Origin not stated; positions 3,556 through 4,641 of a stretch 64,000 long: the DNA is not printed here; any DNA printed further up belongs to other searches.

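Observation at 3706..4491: Orphan 261-aa protein with the lowest GC in the window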

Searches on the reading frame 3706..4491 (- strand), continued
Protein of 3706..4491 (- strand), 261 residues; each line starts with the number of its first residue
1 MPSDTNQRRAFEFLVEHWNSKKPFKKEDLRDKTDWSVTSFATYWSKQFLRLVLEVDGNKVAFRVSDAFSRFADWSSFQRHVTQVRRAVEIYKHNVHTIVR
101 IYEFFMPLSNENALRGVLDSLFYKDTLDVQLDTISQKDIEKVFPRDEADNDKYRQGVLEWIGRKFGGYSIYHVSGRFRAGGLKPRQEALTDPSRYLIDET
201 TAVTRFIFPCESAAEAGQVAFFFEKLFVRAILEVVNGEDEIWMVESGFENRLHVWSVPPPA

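Call 75: search_protein_families(library=pfam, proteins=[P0228, P0163, P0169, P0208, P0241, L019:7650-8849:+, P0176, P0240, P0151, P0172], max_evalue=0.01)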
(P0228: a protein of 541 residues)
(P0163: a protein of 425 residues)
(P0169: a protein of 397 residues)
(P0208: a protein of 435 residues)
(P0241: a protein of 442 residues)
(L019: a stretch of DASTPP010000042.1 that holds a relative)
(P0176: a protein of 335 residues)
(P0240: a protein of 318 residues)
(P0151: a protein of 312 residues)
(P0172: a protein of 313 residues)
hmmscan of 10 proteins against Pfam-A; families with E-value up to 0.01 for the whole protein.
P0228 (541 aa): 0 families

P0163 (425 aa): 0 families

P0169 (397 aa): 0 families

P0208 (435 aa): 0 families

P0241 (442 aa): 0 families

L019:7650-8849:+ (399 aa): 0 families

P0176 (335 aa): 0 families

P0240 (318 aa): 0 families

P0151 (312 aa): 0 families

P0172 (313 aa): 0 families
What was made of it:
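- Tried and rejected: The longer family members show no Pfam domains (call 75).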

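Call 78: search_protein_families(library=pfam, alignment_id=A5, max_evalue=10)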
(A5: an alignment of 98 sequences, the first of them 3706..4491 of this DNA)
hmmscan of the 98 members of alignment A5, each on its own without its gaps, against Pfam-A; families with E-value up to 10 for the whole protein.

A. member 1, window:3706-4491:- (261 aa): 0 families

B. families by the number of members that match (of 98 scanned): 52 families (the first 25 are shown)
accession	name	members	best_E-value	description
PF11994.14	DUF3489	8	0.01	Protein of unknown function (DUF3489)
PF09186.17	DUF1949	3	0.0045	Domain of unknown function (DUF1949)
PF08281.18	Sigma70_r4_2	3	0.022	Sigma-70, region 4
PF17940.6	TetR_C_31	3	0.12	Tetracyclin repressor-like, C-terminal domain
PF16476.10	DUF5053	2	0.0017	Domain of unknown function (DUF5053)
PF13545.12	HTH_Crp_2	1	0.0044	Crp-like helix-turn-helix domain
PF11304.13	DUF3106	1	0.014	Protein of unknown function (DUF3106)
PF19486.4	DUF6022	1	0.015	Family of unknown function (DUF6022)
PF06479.17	Ribonuc_2-5A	1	0.02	Ribonuclease 2-5A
PF22418.2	EhRGS-RhoGEF_PH-like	1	0.026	EhRGS-RhoGEF PH domain-like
PF11085.13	YqhR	1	0.026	Conserved membrane protein YqhR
PF10732.14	DUF2524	1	0.033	Protein of unknown function (DUF2524)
PF00325.26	Crp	1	0.037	Bacterial regulatory proteins, crp family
PF15296.11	Codanin-1_C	1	0.043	Codanin-1 C-terminus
PF01126.25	Heme_oxygenase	1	0.045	Heme oxygenase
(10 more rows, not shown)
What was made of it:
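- On Winged helix-turn-helix DNA-binding domain (N-terminal 85 aa): There are weak DUF3489, Crp and sigma-r4 Pfam hits in family members (call 78).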

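Call 80: search_protein_families(library=pfam, alignment_id=A6, max_evalue=10)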
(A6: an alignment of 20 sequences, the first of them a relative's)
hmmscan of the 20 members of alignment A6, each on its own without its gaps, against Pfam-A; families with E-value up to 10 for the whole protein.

A. member 1, L003:8877-9272:+ (131 aa): 0 families

B. families by the number of members that match (of 20 scanned): 1 family
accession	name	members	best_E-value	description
PF13408.12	Zn_ribbon_recom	1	0.092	Recombinase zinc beta ribbon domain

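Call 81: search_solved_structures(query=A6, max_evalue=10, show_alignments=2)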
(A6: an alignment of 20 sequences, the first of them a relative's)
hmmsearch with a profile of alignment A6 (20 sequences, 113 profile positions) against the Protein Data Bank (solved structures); distinct sequences matched with E-value up to 10: 2.
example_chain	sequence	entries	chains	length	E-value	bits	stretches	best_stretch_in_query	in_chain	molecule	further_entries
5mmj_q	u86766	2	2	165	0.7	13.3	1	52-104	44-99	plastid ribosomal protein uS17c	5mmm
8hdv_A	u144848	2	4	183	1.1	12.7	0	10-36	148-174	De novo design cavitated protein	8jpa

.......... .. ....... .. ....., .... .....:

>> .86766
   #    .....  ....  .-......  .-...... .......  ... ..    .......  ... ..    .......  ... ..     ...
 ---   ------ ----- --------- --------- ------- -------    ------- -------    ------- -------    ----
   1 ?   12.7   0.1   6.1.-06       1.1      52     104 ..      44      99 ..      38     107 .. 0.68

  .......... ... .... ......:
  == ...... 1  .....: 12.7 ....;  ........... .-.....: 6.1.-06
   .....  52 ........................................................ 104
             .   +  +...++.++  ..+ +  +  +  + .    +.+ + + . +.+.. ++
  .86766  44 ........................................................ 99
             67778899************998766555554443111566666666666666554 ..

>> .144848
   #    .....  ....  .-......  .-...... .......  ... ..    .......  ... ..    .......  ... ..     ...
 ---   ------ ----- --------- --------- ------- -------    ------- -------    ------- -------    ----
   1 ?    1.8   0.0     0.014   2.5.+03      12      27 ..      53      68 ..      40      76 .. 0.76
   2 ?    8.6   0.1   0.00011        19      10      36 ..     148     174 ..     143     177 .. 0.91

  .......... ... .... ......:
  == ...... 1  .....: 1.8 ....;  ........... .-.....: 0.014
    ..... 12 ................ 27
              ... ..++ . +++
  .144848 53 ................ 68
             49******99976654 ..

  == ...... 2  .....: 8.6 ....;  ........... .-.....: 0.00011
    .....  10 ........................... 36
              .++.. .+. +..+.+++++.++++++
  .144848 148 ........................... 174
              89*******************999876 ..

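Call 88: find_encoding_contigs(protein=P0005, flank=7000, max_places=3)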
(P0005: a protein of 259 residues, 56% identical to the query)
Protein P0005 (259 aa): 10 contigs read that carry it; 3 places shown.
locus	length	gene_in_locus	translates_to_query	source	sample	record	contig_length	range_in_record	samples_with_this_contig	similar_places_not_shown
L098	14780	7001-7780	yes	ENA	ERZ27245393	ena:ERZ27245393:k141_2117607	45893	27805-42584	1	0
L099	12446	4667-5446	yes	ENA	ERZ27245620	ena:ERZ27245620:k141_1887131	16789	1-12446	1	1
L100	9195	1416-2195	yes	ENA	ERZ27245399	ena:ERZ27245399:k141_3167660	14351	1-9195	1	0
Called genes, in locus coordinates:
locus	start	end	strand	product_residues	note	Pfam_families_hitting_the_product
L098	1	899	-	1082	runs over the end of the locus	PF00176:SNF2-rel_dom, PF00270:DEAD (weak), PF04851:ResIII, PF00271:Helicase_C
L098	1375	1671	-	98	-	-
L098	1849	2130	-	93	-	-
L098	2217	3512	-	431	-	PF00589:Phage_integrase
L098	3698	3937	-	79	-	PF12728:HTH_17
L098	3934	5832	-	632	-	PF13481:AAA_25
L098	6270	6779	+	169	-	-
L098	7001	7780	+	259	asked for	-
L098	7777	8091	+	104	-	-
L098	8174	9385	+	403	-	PF02086:MethyltransfD12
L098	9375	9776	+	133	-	PF20472:PDDEXK_11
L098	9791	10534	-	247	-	PF02086:MethyltransfD12 (faint), PF01555:N6_N4_Mtase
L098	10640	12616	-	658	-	PF04471:Mrr_cat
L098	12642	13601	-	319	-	PF14280:DUF4365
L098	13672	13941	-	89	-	PF13441:Gly-zipper_YMGG (weak), PF13488:Gly-zipper_Omp (weak)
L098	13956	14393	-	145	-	PF05433:Rick_17kDa_Anti (weak)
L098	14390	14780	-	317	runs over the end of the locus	-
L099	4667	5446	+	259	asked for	-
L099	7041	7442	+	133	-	PF20472:PDDEXK_11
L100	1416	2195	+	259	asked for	-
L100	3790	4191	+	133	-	PF20472:PDDEXK_11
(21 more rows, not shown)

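Call 89: find_encoding_contigs(protein=P0041, flank=7000, max_places=2)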
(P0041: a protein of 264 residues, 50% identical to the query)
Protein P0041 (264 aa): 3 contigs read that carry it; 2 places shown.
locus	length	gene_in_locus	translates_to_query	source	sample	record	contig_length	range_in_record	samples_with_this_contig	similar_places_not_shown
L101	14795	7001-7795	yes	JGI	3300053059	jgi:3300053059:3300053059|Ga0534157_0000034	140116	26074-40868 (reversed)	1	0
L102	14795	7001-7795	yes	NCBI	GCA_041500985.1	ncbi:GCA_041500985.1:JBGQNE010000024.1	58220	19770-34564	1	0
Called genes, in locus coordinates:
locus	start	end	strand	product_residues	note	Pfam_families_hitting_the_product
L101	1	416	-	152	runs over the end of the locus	PF00034:Cytochrom_C, PF13442:Cytochrome_CBB3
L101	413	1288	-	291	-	-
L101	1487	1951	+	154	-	PF12867:DinB_2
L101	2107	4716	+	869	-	PF00069:Pkinase, PF07714:PK_Tyr_Ser-Thr, PF03109:ABC1 (weak), PF13414:TPR_11 (weak), PF13424:TPR_12 (weak), PF00515:TPR_1, PF07719:TPR_2 (weak), PF13424:TPR_12, +15 more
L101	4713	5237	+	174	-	-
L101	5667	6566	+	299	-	PF01555:N6_N4_Mtase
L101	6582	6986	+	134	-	PF20472:PDDEXK_11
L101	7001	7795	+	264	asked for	-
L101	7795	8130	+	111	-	-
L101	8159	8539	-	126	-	-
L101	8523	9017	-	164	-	-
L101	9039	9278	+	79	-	PF15970:HicB-like_2 (weak), PF15919:HicB_lk_antitox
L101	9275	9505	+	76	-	PF07927:HicA_toxin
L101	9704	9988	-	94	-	PF05016:ParE_toxin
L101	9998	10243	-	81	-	PF01402:RHH_1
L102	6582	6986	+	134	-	PF20472:PDDEXK_11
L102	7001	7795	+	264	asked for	-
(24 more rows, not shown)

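Call 90: find_encoding_contigs(protein=P0047, flank=7000, max_places=2)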
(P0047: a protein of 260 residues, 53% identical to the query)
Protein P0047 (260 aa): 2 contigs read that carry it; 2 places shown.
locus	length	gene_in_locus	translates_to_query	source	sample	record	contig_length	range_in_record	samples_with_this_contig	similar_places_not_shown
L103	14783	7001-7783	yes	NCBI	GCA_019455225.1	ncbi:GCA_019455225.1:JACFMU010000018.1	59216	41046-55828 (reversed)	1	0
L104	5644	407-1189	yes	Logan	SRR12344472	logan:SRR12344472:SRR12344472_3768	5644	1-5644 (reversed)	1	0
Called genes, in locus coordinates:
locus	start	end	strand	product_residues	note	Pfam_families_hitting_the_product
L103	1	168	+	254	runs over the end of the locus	PF12679:ABC2_membrane_2, PF12730:ABC2_membrane_4 (weak), PF26999:ABC-2_memb_rel (weak)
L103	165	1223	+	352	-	-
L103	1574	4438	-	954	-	PF00754:F5_F8_type_C, PF22633:F5_F8_type_C_2, PF18582:HZS_alpha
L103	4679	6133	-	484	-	-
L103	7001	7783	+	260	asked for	-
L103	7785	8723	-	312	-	PF02086:MethyltransfD12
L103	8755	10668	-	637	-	PF13646:HEAT_2 (weak)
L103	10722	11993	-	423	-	PF01408:GFO_IDH_MocA, PF19051:GFO_IDH_MocA_C2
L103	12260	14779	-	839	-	PF01074:Glyco_hydro_38N (weak), PF16477:DUF5054 (weak), PF17677:Glyco_hydro38C2 (weak)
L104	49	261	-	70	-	-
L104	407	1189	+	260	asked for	-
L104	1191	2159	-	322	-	PF02086:MethyltransfD12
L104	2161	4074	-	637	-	PF13646:HEAT_2 (weak)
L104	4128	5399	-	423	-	PF01408:GFO_IDH_MocA, PF19051:GFO_IDH_MocA_C2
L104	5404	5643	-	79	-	?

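Call 93: search_protein_families(library=ncbifam, proteins=[L049:8840-9304:+, L049:5775-7958:+, L049:9403-10386:+, L049:10466-11533:+, L098:6270-6779:+, L098:8174-9385:+, L030:5781-6350:-, L038:7180-7950:+, L001:6667-7566:+, L098:9791-10534:-], max_evalue=0.001)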
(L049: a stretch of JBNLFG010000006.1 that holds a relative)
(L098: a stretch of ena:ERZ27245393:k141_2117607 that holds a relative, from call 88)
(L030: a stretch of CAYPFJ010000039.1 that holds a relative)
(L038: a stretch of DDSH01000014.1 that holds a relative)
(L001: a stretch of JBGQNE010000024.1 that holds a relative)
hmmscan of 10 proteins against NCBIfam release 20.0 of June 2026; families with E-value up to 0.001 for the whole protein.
L049:8840-9304:+ (154 aa): 14 families
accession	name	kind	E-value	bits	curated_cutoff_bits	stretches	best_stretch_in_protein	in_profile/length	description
TIGR02705.1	nudix_YtkD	equivalog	6e-09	35.6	154.4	1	29-87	29-86/156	RNA deprotection pyrophosphohydrolase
NF001937.0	PRK00714.1-4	equivalog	1e-07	31.7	139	1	29-84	14-69/161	RNA pyrophosphohydrolase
NF001935.0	PRK00714.1-2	equivalog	3.1e-07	30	259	1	31-110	16-95/183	RNA pyrophosphohydrolase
NF006530.0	PRK08999.1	equivalog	3.8e-06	26.2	245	1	28-82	11-69/315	Nudix family hydrolase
NF001936.0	PRK00714.1-3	equivalog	4.3e-06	26.7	118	1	42-98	31-83/155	RNA pyrophosphohydrolase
NF001934.0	PRK00714.1-1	equivalog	4.6e-06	26.2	241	1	29-81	14-66/176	RNA pyrophosphohydrolase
TIGR00586.1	mutt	equivalog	6.4e-06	26.2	97.9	1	41-105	27-91/129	8-oxo-dGTP diphosphatase MutT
NF001938.0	PRK00714.1-5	equivalog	1.2e-05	24.7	116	1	42-76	41-75/172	RNA pyrophosphohydrolase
NF041652.1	Nud_hyd_Dein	equivalog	2e-05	24.8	200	1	29-86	19-83/152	Nudix hydrolase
NF012016.0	PRK15472.1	equivalog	0.0002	21.1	95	1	44-78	29-63/141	nucleoside triphosphatase NudI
NF008044.0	PRK10776.1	equivalog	0.00025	20.9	148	1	45-94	30-79/130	8-oxo-dGTP diphosphatase MutT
NF008736.0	PRK11762.1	equivalog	0.00026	20.6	169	1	37-122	61-150/186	ADP compounds hydrolase NudE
NF007834.0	PRK10546.1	equivalog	0.00064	19.5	156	1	29-107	9-91/135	pyrimidine (deoxy)nucleoside triphosphate diphosphatase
NF003785.0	PRK05379.1-1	equivalog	0.00086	18.6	418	1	20-79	199-261/347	bifunctional nicotinamide-nucleotide adenylyltransferase/Nudix hydroxylase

L049:5775-7958:+ (727 aa): 18 families
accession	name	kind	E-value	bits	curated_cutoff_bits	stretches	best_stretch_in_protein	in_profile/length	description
TIGR01073.1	pcrA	equivalog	9.7e-250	830.8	911.2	1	1-723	1-724/725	DNA helicase PcrA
NF008743.0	PRK11773.1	equivalog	1.9e-203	677.8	965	1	1-725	6-719/720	DNA helicase II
TIGR01075.1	uvrD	equivalog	3.1e-201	670.4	1144.45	1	1-724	1-715/715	DNA helicase II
TIGR01074.1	rep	equivalog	8.2e-173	576.2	951.45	1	4-634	1-638/668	DNA helicase Rep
NF008172.0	PRK10919.1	equivalog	1e-135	453.6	1168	1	4-634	2-638/673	DNA helicase Rep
TIGR02785.1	addA_Gpos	equivalog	4.8e-68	230.1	707.65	3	153-291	329-479/1234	helicase-exonuclease AddAB subunit AddA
NF008276.0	PRK11054.1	equivalog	4.9e-51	174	543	3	4-116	196-305/684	DNA helicase IV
NF010485.0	PRK13909.1-2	equivalog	3e-39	134.9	650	2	173-405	293-535/909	RecB-like helicase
TIGR00609.1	recB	equivalog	2.4e-38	131.9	696.05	3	177-301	338-461/1175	exodeoxyribonuclease V subunit beta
TIGR02784.1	addA_alphas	equivalog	2.3e-36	125.6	860.75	3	164-298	343-499/1138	double-strand break repair helicase AddA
NF010487.0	PRK13909.1-4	equivalog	6e-34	117.4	759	2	173-387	289-520/924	RecB-like helicase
NF010486.0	PRK13909.1-3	equivalog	1.7e-15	56.2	1109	2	178-297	298-428/921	RecB-like helicase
NF041464.1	HelD_BACSU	equivalog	3.9e-14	51.5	419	1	204-375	542-705/779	RNA polymerase recycling motor HelD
NF010484.0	PRK13909.1-1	equivalog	2.4e-13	48.8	1074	2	206-330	342-472/945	RecB-like helicase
NF008128.0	PRK10876.1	equivalog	9.2e-12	43.4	1697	1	180-296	347-465/1181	exodeoxyribonuclease V subunit beta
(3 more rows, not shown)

L049:9403-10386:+ (327 aa): 25 families
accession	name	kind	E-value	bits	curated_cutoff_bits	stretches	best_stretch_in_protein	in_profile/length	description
TIGR02824.1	quinone_pig3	subfamily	2.7e-51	174.5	296.8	1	1-322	1-325/325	putative NAD(P)H quinone oxidoreductase, PIG3 family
NF010344.0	PRK13771.1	subfamily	1.6e-36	125.9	349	2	102-322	116-333/334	putative alcohol dehydrogenase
TIGR01751.1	crot-CoA-red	equivalog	1.6e-32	112.7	378.55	2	102-208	140-249/398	crotonyl-CoA carboxylase/reductase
TIGR02817.1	adh_fam_1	subfamily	3.5e-30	105.6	284.05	1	13-203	15-204/336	zinc-binding alcohol dehydrogenase family protein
NF041172.1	AcrlCoa_red_Thmprot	equivalog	1.3e-27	96.7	500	2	102-321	116-333/334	acryloyl-CoA reductase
NF008024.0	PRK10754.1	subfamily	1.5e-23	83.4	348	1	4-208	5-200/327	NADPH:quinone reductase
TIGR02823.1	oxido_YhdH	subfamily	6.3e-23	81.1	297.25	1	16-321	15-323/324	acrylyl-CoA reductase family protein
NF041183.1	Pks2_ls1_myc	equivalog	2.3e-22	77.8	2400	1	10-208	1415-1604/2086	sulfolipid-1 biosynthesis phthioceranic/hydroxyphthioceranic acid synthase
NF003808.0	PRK05396.1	equivalog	1.7e-20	73.2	380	2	102-321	119-339/341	L-threonine 3-dehydrogenase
NF041097.1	keto_inos_dh_IolM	equivalog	6.6e-18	64.5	450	2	15-100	40-126/389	scyllo-inosose 3-dehydrogenase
TIGR03989.1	Rxyl_3153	subfamily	1.2e-17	64.2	440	2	15-100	14-92/370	NDMA-dependent alcohol dehydrogenase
NF047908.1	AldhRedAhr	equivalog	5.6e-17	61.6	470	1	102-320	120-333/335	NADPH-dependent aldehyde reductase Ahr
TIGR00692.1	tdh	equivalog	1.8e-16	60.1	458.35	2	102-213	117-226/340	L-threonine 3-dehydrogenase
NF006940.0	PRK09422.1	equivalog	5e-16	58.6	344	1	102-323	115-336/338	alcohol dehydrogenase AdhP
NF058644.1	CurcmRedCuraProt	equivalog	6e-15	55.2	440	1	13-208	16-202/336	NADPH-dependent curcumin/dihydrocurcumin reductase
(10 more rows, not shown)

L049:10466-11533:+ (355 aa): 7 families
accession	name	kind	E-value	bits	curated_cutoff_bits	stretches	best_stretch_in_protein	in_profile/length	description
TIGR01293.1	Kv_beta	subfamily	4.5e-51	173.8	365.4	1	29-334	1-305/319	voltage-dependent potassium channel subunit beta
NF007388.0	PRK09912.1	subfamily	2.9e-50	171.1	448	1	24-343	8-329/346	L-glyceraldehyde 3-phosphate reductase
NF049922.1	MethglyxlRedYdjG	equivalog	2.6e-46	158.2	550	1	29-344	1-319/326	NADH-dependent methylglyoxal reductase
NF007912.0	PRK10625.1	equivalog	2.4e-42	145.6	415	1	29-347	1-339/346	NADP(H)-dependent aldo-keto reductase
NF007695.0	PRK10376.1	subfamily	1.7e-31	109.4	280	2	37-244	13-216/290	oxidoreductase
NF008377.0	PRK11172.1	equivalog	1.4e-20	73.7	327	2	61-195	13-138/267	2,5-didehydrogluconate reductase DkgB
NF008598.0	PRK11565.1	equivalog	1.3e-15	57.3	425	1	59-246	23-192/275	2,5-didehydrogluconate reductase DkgA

L098:6270-6779:+ (169 aa): 0 families

L098:8174-9385:+ (403 aa): 2 families
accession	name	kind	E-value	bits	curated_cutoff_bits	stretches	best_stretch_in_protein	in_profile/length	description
TIGR00571.1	dam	subfamily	4.2e-74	249.6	114.85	1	133-394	2-266/267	Dam family site-specific DNA-(adenine-N6)-methyltransferase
NF008152.0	PRK10904.1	equivalog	2.7e-46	158.2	441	1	132-393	4-266/271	adenine-specific DNA-methyltransferase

L030:5781-6350:- (189 aa): 0 families

L038:7180-7950:+ (256 aa): 0 families

L001:6667-7566:+ (299 aa): 4 families
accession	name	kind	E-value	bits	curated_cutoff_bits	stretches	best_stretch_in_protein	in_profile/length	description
NF050803.1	DnaMtaseCcrMCaul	equivalog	8.3e-77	258.4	830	1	35-278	5-254/350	adenine-specific DNA-methyltransferase CcrM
NF008572.0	PRK11524.1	equivalog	9.2e-35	120.2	292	2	192-274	177-259/294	adenine-specific DNA-methyltransferase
NF010253.0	PRK13699.1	subfamily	8.5e-19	68.1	244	2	209-273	143-207/226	DNA methyltransferase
NF043040.1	corrin_prot_MT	hypoth_equivalog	0.00062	19.3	180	0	219-282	31-95/216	corrinoid protein-associated methyltransferase CpaM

L098:9791-10534:- (247 aa): 3 families
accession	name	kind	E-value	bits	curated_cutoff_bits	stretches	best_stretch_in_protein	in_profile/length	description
NF010253.0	PRK13699.1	subfamily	9.5e-16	58.1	244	1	17-221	6-198/226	DNA methyltransferase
NF008572.0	PRK11524.1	equivalog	1.4e-14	53.9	292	2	11-147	13-138/294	adenine-specific DNA-methyltransferase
NF050803.1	DnaMtaseCcrMCaul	equivalog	2.4e-12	46.4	830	1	167-236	186-255/350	adenine-specific DNA-methyltransferase CcrM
